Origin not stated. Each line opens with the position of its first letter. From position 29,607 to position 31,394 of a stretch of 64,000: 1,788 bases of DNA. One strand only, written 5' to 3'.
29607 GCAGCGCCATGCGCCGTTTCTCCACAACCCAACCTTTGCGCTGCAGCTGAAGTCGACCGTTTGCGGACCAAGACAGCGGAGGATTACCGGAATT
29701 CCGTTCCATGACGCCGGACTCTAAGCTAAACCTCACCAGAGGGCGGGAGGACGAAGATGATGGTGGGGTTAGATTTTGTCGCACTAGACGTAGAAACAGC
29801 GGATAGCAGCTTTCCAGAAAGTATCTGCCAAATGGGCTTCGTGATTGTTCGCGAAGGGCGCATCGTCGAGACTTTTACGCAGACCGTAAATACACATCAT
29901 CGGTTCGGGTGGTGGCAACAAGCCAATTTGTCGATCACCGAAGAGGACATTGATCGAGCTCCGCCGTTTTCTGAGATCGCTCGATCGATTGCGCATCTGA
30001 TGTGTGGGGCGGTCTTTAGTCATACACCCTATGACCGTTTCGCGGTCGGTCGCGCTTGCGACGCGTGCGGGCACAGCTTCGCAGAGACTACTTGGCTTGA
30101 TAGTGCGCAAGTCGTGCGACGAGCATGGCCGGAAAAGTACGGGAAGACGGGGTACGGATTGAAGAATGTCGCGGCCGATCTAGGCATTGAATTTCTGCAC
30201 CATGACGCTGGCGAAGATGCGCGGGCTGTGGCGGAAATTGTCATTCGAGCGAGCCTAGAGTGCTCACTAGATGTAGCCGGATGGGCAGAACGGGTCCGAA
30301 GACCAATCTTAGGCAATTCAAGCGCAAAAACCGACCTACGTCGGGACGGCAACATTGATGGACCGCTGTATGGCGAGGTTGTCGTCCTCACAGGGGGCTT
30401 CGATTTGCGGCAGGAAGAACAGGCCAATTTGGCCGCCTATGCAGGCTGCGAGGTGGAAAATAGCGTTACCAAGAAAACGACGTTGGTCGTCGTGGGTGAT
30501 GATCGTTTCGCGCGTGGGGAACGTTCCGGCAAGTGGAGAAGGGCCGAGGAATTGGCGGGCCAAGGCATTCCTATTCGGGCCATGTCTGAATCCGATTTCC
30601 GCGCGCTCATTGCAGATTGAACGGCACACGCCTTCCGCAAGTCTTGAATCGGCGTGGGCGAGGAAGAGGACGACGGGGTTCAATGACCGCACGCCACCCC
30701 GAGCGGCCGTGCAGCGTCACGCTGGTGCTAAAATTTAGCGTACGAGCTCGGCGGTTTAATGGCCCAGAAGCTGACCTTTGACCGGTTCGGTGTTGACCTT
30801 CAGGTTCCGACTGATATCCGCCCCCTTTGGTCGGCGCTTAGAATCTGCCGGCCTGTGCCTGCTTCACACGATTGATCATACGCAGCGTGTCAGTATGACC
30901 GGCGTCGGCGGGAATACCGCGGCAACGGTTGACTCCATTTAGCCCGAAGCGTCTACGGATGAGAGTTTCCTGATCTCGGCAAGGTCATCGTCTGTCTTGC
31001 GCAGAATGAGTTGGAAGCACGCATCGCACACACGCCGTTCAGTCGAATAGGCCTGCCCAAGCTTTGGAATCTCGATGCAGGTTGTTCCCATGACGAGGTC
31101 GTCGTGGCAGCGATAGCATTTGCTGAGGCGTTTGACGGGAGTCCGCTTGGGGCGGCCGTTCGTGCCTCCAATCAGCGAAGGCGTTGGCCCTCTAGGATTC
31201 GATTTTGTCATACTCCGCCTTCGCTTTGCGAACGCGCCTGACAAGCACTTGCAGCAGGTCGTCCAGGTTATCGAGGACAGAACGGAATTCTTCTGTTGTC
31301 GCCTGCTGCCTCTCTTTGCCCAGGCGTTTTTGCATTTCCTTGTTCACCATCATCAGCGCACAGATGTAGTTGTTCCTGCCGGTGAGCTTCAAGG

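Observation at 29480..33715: Lower-GC islet between fic and traG encoding a DEDDh exonuclease-BRCT fusion, a Zn-ribbon protein and an excisionase-HTH-SF2 helicase fusion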

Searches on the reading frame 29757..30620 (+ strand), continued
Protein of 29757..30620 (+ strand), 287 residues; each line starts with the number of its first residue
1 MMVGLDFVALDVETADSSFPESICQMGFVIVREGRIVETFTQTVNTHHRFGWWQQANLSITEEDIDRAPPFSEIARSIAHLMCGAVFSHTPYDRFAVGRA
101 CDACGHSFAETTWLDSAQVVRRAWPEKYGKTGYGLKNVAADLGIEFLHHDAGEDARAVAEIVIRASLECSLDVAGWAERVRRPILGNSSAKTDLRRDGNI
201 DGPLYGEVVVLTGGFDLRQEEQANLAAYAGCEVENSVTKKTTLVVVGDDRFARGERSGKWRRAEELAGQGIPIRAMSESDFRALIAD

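Call 88: find_encoding_contigs(protein=P0348, flank=7000, max_places=1)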
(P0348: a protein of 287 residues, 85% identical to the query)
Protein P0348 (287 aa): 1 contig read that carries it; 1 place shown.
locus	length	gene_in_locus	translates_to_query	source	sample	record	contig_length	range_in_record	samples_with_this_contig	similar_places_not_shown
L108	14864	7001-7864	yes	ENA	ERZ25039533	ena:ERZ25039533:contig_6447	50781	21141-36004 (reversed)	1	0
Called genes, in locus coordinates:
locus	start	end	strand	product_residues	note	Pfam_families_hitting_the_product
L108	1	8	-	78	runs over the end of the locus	PF04860:Phage_portal (weak)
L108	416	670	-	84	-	-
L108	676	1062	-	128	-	PF13148:DUF3987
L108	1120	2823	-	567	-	PF13148:DUF3987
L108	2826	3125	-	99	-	-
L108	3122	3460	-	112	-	-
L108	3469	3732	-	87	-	-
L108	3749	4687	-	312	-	-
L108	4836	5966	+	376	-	PF00589:Phage_integrase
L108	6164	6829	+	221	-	PF00929:RNase_T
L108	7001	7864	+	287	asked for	PF00929:RNase_T (weak)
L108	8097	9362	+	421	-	PF13087:AAA_12, PF18741:MTES_1575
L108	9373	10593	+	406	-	-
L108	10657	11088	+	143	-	PF01797:Y1_Tnp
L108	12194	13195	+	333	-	-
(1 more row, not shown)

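Call 89: find_encoding_contigs(protein=P0361, flank=7000, max_places=2)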
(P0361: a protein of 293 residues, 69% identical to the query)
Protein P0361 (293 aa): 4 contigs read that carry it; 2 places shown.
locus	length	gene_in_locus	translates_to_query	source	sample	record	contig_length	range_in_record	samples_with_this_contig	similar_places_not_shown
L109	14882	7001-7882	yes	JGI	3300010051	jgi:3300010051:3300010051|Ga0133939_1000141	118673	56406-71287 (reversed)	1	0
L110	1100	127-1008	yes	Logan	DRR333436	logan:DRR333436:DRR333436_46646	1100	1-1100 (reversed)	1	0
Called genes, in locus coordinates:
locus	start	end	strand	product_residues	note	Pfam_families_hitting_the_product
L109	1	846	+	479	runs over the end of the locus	PF00224:PK, PF02887:PK_C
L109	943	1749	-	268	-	PF13432:TPR_16 (faint), PF13428:TPR_14 (faint), PF13371:TPR_9 (weak), PF13424:TPR_12 (faint), PF00515:TPR_1 (faint), PF07719:TPR_2 (faint), PF13181:TPR_8 (faint)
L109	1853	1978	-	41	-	PF00444:Ribosomal_L36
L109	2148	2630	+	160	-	PF12840:HTH_20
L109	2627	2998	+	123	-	PF08327:AHSA1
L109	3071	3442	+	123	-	PF00903:Glyoxalase (weak), PF22677:Ble-like_N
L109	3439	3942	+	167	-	PF06983:3-dmu-9_3-mt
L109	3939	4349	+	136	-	PF06983:3-dmu-9_3-mt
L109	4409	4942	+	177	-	PF07617:DUF1579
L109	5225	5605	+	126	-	PF03724:META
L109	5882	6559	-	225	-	PF01891:CbiM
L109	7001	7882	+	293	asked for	PF00929:RNase_T (weak), PF00533:BRCT (weak)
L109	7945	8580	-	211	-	-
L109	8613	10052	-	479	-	PF04972:BON (faint), PF00691:OmpA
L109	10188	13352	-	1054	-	PF00873:ACR_tran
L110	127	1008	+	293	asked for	PF00929:RNase_T (weak), PF00533:BRCT (weak)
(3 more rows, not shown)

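Call 90: find_encoding_contigs(protein=P0378, flank=7000, max_places=1)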
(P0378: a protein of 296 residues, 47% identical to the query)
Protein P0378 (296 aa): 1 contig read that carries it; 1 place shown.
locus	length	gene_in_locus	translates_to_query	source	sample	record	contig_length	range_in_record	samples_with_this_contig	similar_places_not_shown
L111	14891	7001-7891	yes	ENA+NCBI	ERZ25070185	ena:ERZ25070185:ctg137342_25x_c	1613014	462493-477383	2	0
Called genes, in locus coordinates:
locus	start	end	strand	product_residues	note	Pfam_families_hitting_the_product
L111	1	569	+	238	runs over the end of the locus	PF07505:DUF5131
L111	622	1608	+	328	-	PF03320:FBPase_glpX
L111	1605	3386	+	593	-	PF01368:DHH, PF02272:DHHA1, PF17768:RecJ_OB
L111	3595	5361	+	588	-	PF02776:TPP_enzyme_N, PF00205:TPP_enzyme_M, PF02775:TPP_enzyme_C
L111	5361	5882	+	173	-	PF01842:ACT, PF22629:ACT_AHAS_ss, PF13710:ACT_5, PF10369:ALS_ss_C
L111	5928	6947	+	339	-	PF02826:2-Hacid_dh_C (weak), PF07991:KARI_N, PF01450:KARI_C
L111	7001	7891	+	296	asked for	PF00929:RNase_T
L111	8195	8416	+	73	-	-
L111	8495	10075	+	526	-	PF00682:HMGL-like, PF22617:HCS_D2, PF08502:LeuA_dimer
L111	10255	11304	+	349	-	PF00753:Lactamase_B (faint), PF13483:Lactamase_B_3, PF12706:Lactamase_B_2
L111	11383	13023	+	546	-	PF13175:AAA_15 (faint), PF13304:AAA_21, PF20469:OLD-like_TOPRIM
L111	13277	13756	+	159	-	-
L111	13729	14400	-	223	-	PF04140:ICMT, PF04191:PEMT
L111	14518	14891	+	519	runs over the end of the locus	PF02776:TPP_enzyme_N, PF02775:TPP_enzyme_C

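Call 91: find_encoding_contigs(protein=P0422, flank=7000, max_places=1)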
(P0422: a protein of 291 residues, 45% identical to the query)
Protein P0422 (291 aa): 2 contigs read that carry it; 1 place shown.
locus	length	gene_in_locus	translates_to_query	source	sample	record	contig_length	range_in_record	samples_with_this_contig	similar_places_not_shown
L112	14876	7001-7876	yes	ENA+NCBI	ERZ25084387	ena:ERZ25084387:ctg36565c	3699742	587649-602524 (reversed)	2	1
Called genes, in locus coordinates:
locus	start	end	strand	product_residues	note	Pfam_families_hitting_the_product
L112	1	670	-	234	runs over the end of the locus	PF05685:Uma2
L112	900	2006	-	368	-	PF02515:CoA_transf_3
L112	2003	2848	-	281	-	PF00378:ECH_1, PF16113:ECH_2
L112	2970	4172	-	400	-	PF00296:Bac_luciferase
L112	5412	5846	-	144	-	PF04075:F420H2_quin_red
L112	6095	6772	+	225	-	-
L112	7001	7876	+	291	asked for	PF00929:RNase_T, PF16473:Rv2179c-like (faint)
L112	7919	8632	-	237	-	-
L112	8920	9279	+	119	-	PF00829:Ribosomal_L21p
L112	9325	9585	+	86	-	PF01016:Ribosomal_L27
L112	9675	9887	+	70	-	PF01197:Ribosomal_L31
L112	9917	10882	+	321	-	PF07136:DUF1385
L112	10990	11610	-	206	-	PF01502:PRA-CH, PF01503:PRA-PH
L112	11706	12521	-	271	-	PF00977:His_biosynth, PF01207:Dus (faint), PF03060:NMO (faint), PF01180:DHO_dh (faint), PF05690:ThiG (faint)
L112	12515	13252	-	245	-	PF00977:His_biosynth, PF01207:Dus (weak)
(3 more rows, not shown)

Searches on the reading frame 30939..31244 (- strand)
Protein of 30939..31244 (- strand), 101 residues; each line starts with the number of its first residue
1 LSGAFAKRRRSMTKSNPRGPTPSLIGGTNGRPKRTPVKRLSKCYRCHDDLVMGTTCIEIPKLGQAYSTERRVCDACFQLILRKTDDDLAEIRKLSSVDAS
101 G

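Call 3: search_protein_families(library=pfam, proteins=[window:30939-31244:-], max_evalue=0.01)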
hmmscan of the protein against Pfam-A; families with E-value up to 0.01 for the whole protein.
window:30939-31244:- (101 aa): 0 families

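Call 4: search_protein_families(library=padloc, proteins=[window:30939-31244:-], max_evalue=0.01)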
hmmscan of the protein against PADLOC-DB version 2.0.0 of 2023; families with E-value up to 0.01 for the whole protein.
window:30939-31244:- (101 aa): 0 families

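Call 5: search_protein_families(library=ncbifam, proteins=[window:30939-31244:-], max_evalue=0.01)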
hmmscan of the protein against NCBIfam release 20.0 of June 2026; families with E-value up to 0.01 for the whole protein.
window:30939-31244:- (101 aa): 0 families

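Call 40: find_homologous_proteins(query=window:30942-31211:-, max_evalue=0.001)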
Query seq(90 aa) (90 aa): 107 proteins with E <= 0.001 among 108 candidates.
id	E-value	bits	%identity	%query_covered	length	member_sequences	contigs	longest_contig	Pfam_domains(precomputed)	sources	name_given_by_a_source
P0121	2.0e-53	196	98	100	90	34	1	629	-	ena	-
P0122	7.4e-44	165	88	92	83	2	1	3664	-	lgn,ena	-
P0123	1.6e-42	161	87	92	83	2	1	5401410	-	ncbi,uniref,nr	ncbi:Uncharacterised protein [Pandoraea pnomenusa]|uniref:Uncharacterized protein n=1 Tax=Pandoraea 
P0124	1.7e-42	161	84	92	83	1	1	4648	-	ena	-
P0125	6.9e-42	159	86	92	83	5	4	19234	-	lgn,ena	-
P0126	9.9e-41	155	83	92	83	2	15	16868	-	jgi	jgi:hypothetical protein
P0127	1.0e-40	155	83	92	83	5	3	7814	-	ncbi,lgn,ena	-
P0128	1.6e-40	155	84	92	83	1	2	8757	-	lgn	-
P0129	4.7e-40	153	82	92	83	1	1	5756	-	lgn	-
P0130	5.2e-40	153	82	92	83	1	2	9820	-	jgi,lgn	jgi:hypothetical protein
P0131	7.3e-40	153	81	92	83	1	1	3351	-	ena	-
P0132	2.4e-39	151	83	92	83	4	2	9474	-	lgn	-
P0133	2.6e-39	151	81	92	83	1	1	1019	-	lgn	-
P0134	4.7e-39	150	83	92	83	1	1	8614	-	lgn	-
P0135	4.3e-38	147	82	88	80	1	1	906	-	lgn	-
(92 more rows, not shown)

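Call 47: predict_structure(alignment_id=A1)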
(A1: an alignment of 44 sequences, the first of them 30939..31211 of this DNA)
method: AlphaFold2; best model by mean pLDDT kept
length: 90 residues; sequences in the alignment: 44
mean_pLDDT: 83.1   pTM: 0.72
mean pLDDT of the five models: 83.1, 82.8, 82.6, 80.4, 74.9
residues with pLDDT >= 90: 47; 70-90: 27; 50-70: 12; < 50: 4
segments of 3 or more residues with pLDDT < 50: none
pLDDT, mean of each block of 10 residues (from residue 1): 65 78 92 92 91 79 93 91 67
secondary structure, 60 per line:
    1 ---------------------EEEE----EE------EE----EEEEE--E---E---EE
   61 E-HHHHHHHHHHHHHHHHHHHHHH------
elements in order: E22-25 E44-48 E59-61 H63-84

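Call 62: search_protein_representatives(alignment_id=A1)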
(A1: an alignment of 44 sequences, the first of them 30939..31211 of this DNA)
Query: 44 sequences, 83 profile positions. Proteins with E-value up to 0.001 (for the whole library): 118; up to 1e-10: 63; up to 1e-30: 2. The best 118 are listed.
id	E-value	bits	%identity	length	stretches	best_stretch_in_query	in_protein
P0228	4.3e-33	129.4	-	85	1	1-82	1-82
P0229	1.1e-32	128.1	-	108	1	1-83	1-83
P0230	6.3e-30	119.3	-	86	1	1-81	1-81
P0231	1.3e-28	115.0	-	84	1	1-82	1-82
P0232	6.7e-26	106.4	-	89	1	1-80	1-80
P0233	1.6e-25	105.2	-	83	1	1-82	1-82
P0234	1.7e-24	101.8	-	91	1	1-81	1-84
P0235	8.9e-24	99.6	-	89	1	4-82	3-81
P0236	1.1e-23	99.3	-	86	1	2-83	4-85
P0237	1.5e-23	98.9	-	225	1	10-83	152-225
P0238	5.7e-23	97.0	-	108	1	4-81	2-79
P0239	5.7e-23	97.0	-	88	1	4-80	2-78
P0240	6.1e-21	90.5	-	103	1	4-82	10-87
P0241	8.8e-21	90.0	-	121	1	8-81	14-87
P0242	9.6e-21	89.8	-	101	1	1-73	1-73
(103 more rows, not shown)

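Call 69: search_protein_families(library=phrogs, proteins=[window:30939-31211:-], max_evalue=0.001)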
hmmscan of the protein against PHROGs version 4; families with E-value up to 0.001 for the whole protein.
window:30939-31211:- (90 aa): 0 families

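Call 74: search_protein_families(library=pfam, alignment_id=A1, max_evalue=10)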
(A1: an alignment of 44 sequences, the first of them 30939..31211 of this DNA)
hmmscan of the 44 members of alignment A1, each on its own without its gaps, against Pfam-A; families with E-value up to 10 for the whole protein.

A. member 1, window:30939-31211:- (90 aa): 2 families
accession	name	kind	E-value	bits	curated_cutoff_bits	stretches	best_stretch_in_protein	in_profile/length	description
PF14522.11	Cytochrome_C7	-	0.097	12.9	24.8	1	28-65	12-47/67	Cytochrome c7 and related cytochrome c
PF01363.27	FYVE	-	0.16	12.6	27.8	1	30-69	25-65/67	FYVE zinc finger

B. families by the number of members that match (of 44 scanned): 25 families
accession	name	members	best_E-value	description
PF01363.27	FYVE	21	0.00058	FYVE zinc finger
PF24734.1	DUF7685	7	0.022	Domain of unknown function (DUF7685)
PF03367.19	Zn_ribbon_ZPR1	6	0.048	ZPR1 zinc-finger domain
PF04032.22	Rpr2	5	0.023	RNAse P Rpr2/Rpp21/SNM1 subunit domain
PF04246.17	RseC_MucC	3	0.077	Positive regulator of sigma(E), RseC/MucC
PF18174.6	HU-CCDC81_bac_1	3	0.079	CCDC81-like prokaryotic HU domain 1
PF05288.16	Pox_A3L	2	0.057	Poxvirus A3L Protein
PF06750.18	A24_N_bact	2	0.13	Bacterial Peptidase A24 N-terminal domain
PF24241.1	Deam_C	2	0.22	Putative cytidine deaminase, C-terminal domain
PF01020.24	Ribosomal_L40e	1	0.034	Ribosomal L40e family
PF09862.15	DUF2089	1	0.044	Domain of unknown function (DUF2089)-HTH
PF10764.14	Gin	1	0.05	Inhibitor of sigma-G Gin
PF17034.11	zinc_ribbon_16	1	0.055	Zinc-ribbon like family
PF18672.6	PilZN1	1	0.065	N-terminal PilZ-like domain PilZN1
PF12511.13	DUF3716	1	0.074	Protein of unknown function (DUF3716)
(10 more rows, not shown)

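Call 106: fold_search(model_id=the predicted structure, library=pdb)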
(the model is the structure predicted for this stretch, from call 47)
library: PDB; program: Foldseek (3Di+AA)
matches with E <= 10: 111; with E <= 0.001: 0
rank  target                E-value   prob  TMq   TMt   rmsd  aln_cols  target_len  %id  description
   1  1uw0_MODEL_1_A        4.5e-01  0.47  0.34  0.28   4.3        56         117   14  Solution structure of the zinc-finger domain from DNA ligase IIIa (released 2004-08-05)
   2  5ue8_A                5.8e-01  0.51  0.40  0.05   9.0        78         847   15  The crystal structure of Munc13-1 C1C2BMUN domain (released 2017-02-15)
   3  3odc_B                6.1e-01  0.69  0.45  0.41   5.4        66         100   15  Human PARP-1 zinc finger 2 (Zn2) bound to DNA (released 2011-01-12)
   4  1z2q_MODEL_1_A        7.4e-01  0.38  0.32  0.34   3.7        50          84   20  High-resolution solution structure of the LM5-1 FYVE domain from Leishmania major (released 2005-04-19)
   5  2dmj_MODEL_1_A        8.9e-01  0.14  0.36  0.31  15.4       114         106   14  Solution structure of the first zf-PARP domain of human Poly(ADP-ribose)polymerase-1 (released 2007-04-24)
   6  2n8a_MODEL_1_A        9.5e-01  0.33  0.40  0.18  14.0        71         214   17  1H, 13C and 15N chemical shift assignments and solution structure for PARP-1 F1F2 domains in complex with a DN (released 2015-12-02)
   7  4uj3_H                1.0e+00  0.25  0.37  0.25   5.5        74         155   16  Crystal structure of human Rab11-Rabin8-FIP3 (released 2015-08-12)
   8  4uj3_W                1.2e+00  0.44  0.46  0.29   5.1        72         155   15  Crystal structure of human Rab11-Rabin8-FIP3 (released 2015-08-12)
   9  2l30_MODEL_1_A        1.2e+00  0.63  0.43  0.36   3.1        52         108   12  Human PARP-1 zinc finger 1 (released 2011-02-02)
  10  4avx                  1.2e+00  0.30  0.33  0.15   3.7        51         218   20  Hepatocyte Growth Factor-Regulated Tyrosine Kinase Substrate (Hgs-Hrs) bound to an IP2 compound at 1.68 A Resolution (released 2012-06-13)
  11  1o80_B                1.2e+00  0.18  0.34  0.41   7.6        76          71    8  Crystal structure of IP-10 H-Form (released 2003-05-08)
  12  1qe6_B                1.2e+00  0.16  0.33  0.40   8.7        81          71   10  INTERLEUKIN-8 WITH AN ADDED DISULFIDE BETWEEN RESIDUES 5 AND 33 (L5C/H33C) (released 2000-03-22)
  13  8a3w_X                1.3e+00  0.47  0.40  0.53   2.5        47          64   19  CRYO-EM STRUCTURE OF LEISHMANIA MAJOR 80S RIBOSOME : WILD TYPE (released 2023-12-20)
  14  7s6h_A                1.3e+00  0.33  0.40  0.18   9.0        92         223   10  Human PARP1 deltaV687-E688 bound to NAD+ analog EB-47 and to a DNA double strand break. (released 2022-06-29)
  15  8g0h_C                1.4e+00  0.63  0.41  0.17   3.2        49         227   12  Human PARP1 deltaV687-E688 bound to UKTT5 (compound 10) and to a DNA double strand break. (released 2024-02-07)
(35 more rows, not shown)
